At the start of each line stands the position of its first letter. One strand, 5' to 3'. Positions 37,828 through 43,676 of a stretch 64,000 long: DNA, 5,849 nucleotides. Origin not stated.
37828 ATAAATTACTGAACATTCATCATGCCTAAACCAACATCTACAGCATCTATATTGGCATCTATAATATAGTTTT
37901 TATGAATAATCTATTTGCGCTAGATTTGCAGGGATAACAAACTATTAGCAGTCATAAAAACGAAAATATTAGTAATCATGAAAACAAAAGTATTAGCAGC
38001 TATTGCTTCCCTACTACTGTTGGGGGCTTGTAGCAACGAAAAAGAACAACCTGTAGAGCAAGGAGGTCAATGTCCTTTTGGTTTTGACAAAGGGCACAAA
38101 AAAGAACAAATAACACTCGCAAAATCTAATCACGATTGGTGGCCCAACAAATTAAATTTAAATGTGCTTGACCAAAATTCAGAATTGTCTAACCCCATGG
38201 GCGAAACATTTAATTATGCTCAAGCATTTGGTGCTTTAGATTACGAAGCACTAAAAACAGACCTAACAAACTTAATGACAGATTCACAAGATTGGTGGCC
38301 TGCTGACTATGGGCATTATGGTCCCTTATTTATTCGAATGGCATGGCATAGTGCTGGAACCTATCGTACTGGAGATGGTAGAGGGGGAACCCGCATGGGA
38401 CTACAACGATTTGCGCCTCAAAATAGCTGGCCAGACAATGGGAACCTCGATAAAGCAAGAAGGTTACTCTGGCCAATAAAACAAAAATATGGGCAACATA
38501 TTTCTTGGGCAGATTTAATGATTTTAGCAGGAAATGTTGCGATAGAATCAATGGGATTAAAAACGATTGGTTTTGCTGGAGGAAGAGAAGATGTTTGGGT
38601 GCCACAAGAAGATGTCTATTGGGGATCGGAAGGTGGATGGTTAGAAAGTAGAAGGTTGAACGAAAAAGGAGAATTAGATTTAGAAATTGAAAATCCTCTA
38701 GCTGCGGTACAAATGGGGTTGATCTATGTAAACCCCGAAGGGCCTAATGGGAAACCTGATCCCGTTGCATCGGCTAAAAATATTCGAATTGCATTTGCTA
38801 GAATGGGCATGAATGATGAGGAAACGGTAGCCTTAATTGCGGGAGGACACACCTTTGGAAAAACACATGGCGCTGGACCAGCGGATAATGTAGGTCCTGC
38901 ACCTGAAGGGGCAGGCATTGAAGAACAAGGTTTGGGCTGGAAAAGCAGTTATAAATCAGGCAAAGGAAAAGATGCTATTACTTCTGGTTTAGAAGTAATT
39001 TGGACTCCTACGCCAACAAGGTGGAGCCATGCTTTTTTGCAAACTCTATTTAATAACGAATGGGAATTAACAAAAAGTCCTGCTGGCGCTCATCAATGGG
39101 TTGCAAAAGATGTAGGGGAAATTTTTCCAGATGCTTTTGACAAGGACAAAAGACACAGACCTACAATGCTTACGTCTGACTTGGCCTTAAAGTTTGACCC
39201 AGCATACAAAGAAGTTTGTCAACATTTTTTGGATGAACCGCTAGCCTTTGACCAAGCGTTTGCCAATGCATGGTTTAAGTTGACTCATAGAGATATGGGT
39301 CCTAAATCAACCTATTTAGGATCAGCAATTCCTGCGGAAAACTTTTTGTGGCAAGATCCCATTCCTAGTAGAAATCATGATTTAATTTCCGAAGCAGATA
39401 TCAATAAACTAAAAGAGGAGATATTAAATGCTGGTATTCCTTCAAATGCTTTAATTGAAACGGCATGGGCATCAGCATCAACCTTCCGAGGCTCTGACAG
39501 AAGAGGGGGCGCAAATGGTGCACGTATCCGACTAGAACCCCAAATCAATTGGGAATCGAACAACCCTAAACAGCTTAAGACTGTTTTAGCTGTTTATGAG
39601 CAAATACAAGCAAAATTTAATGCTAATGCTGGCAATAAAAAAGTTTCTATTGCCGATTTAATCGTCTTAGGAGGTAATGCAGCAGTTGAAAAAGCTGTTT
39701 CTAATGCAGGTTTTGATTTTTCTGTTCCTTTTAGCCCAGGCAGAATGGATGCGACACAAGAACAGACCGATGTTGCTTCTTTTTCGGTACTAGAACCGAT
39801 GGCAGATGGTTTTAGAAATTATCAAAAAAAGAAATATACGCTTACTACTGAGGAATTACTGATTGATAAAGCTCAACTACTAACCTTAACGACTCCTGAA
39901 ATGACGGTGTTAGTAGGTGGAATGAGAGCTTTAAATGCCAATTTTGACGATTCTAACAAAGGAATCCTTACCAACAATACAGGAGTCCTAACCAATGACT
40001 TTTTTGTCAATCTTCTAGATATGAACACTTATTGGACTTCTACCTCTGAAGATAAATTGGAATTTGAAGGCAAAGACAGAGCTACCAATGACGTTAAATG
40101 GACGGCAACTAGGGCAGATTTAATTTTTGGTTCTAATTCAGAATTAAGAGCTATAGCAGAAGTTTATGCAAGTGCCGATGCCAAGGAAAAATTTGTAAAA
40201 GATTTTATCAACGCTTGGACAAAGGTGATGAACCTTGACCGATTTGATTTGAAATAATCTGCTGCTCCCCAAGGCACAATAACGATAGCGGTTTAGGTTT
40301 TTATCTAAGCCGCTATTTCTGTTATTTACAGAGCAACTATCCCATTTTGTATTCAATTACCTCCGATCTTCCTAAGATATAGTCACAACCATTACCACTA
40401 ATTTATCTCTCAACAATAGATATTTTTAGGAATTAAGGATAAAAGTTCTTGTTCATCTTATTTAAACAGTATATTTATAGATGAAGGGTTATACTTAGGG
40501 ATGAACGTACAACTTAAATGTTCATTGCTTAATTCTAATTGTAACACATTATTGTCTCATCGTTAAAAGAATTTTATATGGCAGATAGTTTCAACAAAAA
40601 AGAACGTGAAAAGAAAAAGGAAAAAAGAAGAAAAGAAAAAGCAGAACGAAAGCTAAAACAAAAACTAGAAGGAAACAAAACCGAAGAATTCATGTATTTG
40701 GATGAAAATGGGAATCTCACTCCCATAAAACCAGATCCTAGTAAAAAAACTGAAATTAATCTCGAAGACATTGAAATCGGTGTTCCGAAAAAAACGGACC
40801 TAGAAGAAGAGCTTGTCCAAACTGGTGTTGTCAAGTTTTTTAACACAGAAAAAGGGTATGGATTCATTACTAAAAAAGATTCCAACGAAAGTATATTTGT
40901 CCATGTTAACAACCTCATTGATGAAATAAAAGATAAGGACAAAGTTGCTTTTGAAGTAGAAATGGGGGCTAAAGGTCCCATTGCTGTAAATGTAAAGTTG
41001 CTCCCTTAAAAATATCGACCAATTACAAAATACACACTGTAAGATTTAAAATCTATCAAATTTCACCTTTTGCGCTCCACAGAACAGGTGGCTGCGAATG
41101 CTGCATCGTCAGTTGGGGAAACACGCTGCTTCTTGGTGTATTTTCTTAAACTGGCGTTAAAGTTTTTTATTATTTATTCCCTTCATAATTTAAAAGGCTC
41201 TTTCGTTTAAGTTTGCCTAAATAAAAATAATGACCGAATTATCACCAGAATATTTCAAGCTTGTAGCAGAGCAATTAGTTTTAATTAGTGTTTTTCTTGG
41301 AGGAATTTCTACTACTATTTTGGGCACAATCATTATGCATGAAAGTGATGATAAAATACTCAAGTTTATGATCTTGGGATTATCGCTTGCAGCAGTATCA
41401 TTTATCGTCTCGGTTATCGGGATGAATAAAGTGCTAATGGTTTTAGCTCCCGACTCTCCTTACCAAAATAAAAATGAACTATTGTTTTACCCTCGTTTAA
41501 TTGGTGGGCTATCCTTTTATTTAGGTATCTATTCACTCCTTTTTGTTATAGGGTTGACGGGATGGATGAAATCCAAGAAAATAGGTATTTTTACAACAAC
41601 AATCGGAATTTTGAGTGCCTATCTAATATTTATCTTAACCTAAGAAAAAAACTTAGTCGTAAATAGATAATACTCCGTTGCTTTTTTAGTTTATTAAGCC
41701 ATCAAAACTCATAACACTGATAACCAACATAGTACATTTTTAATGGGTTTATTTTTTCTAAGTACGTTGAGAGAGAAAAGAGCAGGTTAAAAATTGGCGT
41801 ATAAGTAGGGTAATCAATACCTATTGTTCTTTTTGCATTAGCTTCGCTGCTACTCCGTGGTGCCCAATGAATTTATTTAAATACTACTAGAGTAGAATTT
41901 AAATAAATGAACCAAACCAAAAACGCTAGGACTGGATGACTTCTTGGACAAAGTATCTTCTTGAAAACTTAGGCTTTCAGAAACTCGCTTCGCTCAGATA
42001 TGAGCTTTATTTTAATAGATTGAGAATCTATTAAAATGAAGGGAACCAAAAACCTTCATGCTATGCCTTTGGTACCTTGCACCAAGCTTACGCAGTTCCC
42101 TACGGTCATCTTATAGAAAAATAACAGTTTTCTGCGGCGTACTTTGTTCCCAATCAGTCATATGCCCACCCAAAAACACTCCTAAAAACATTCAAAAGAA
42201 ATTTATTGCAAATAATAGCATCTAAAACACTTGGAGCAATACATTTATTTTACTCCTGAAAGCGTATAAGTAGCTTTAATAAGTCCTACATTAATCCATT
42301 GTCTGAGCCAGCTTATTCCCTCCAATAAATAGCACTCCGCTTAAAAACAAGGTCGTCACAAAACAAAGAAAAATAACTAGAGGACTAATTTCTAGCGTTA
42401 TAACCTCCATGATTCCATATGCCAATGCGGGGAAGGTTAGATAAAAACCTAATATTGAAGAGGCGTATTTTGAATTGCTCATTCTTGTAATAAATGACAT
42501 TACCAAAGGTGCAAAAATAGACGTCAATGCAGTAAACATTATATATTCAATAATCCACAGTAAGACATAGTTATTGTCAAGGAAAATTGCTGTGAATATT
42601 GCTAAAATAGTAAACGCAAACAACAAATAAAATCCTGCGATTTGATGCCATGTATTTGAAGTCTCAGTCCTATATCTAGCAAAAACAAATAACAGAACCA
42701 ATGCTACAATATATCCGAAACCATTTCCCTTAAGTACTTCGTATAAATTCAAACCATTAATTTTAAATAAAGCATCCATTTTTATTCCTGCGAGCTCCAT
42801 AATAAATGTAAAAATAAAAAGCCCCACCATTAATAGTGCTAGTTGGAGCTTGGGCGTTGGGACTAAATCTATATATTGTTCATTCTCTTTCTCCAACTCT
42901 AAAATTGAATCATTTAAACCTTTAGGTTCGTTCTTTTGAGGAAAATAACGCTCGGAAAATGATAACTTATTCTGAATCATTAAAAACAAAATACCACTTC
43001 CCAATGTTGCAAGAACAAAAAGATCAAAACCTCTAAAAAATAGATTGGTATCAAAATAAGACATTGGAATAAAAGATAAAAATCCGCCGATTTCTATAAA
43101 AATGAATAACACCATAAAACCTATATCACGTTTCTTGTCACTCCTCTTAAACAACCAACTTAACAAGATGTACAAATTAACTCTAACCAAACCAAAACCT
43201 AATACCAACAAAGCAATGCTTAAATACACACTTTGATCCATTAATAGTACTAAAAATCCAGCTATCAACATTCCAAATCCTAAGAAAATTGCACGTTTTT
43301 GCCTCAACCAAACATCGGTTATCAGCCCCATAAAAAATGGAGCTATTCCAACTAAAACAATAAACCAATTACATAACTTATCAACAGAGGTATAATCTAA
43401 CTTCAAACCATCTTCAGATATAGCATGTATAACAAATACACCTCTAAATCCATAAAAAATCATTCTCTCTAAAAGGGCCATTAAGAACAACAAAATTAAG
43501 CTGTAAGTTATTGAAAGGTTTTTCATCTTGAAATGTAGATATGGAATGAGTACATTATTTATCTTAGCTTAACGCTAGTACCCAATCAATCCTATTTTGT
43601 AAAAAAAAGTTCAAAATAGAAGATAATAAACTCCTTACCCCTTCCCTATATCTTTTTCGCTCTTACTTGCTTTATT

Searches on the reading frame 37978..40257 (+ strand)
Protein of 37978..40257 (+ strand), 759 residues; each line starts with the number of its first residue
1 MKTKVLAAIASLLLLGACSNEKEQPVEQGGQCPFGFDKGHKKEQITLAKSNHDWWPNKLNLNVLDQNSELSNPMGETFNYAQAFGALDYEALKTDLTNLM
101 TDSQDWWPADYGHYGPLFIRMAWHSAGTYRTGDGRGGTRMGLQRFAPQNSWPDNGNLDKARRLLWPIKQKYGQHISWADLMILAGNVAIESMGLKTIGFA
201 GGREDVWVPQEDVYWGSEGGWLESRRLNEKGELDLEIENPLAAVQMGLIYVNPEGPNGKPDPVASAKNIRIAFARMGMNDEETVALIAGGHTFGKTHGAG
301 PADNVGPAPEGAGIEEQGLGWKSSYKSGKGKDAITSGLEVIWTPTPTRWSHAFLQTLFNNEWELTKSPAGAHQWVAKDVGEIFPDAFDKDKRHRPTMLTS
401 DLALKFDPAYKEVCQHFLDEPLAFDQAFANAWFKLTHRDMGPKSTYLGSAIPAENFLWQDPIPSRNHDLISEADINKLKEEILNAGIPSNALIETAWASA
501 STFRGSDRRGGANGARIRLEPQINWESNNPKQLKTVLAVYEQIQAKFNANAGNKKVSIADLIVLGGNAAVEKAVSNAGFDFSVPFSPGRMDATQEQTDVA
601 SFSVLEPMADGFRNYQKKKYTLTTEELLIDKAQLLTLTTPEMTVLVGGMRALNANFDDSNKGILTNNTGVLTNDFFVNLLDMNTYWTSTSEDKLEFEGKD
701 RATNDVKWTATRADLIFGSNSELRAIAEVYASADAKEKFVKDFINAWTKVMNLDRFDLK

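Call 42: search_protein_families(library=pfam, proteins=[window:37978-40257:+], max_evalue=0.001)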
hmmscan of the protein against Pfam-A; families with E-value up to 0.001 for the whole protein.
window:37978-40257:+ (759 aa): 1 family
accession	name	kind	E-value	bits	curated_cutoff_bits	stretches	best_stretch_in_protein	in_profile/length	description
PF00141.28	peroxidase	-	4.4e-73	246.4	27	2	109-418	10-235/237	Peroxidase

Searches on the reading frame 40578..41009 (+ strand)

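Call 83: search_protein_families(library=pfam, proteins=[window:40578-41009:+], max_evalue=0.001)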
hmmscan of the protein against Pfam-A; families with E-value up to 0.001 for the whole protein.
window:40578-41009:+ (143 aa): 1 family
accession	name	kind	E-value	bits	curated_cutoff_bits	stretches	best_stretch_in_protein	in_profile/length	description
PF00313.28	CSD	-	5.4e-18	65.1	27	1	82-141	2-65/66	'Cold-shock' DNA-binding domain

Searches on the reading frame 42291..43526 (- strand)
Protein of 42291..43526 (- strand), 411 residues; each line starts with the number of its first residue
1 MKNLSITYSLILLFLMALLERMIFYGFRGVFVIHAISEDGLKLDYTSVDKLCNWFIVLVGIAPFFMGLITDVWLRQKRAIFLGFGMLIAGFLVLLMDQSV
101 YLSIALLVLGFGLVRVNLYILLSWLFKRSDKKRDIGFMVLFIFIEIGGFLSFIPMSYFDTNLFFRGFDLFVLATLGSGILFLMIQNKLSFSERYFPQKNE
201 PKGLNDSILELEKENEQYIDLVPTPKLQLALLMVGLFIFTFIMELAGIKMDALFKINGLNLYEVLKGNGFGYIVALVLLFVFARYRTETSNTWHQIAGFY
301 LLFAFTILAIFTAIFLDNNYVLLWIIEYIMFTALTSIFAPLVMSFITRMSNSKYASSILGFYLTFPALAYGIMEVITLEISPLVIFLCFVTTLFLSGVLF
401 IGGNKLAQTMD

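Call 42: search_protein_families(library=pfam, proteins=[window:42291-43526:-], max_evalue=0.001)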
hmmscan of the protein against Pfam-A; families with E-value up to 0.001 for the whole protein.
window:42291-43526:- (411 aa): 1 family
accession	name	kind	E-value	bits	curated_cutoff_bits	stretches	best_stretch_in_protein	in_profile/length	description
PF07690.21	MFS_1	-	6.9e-09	35.5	33.4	1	13-371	1-344/347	Major Facilitator Superfamily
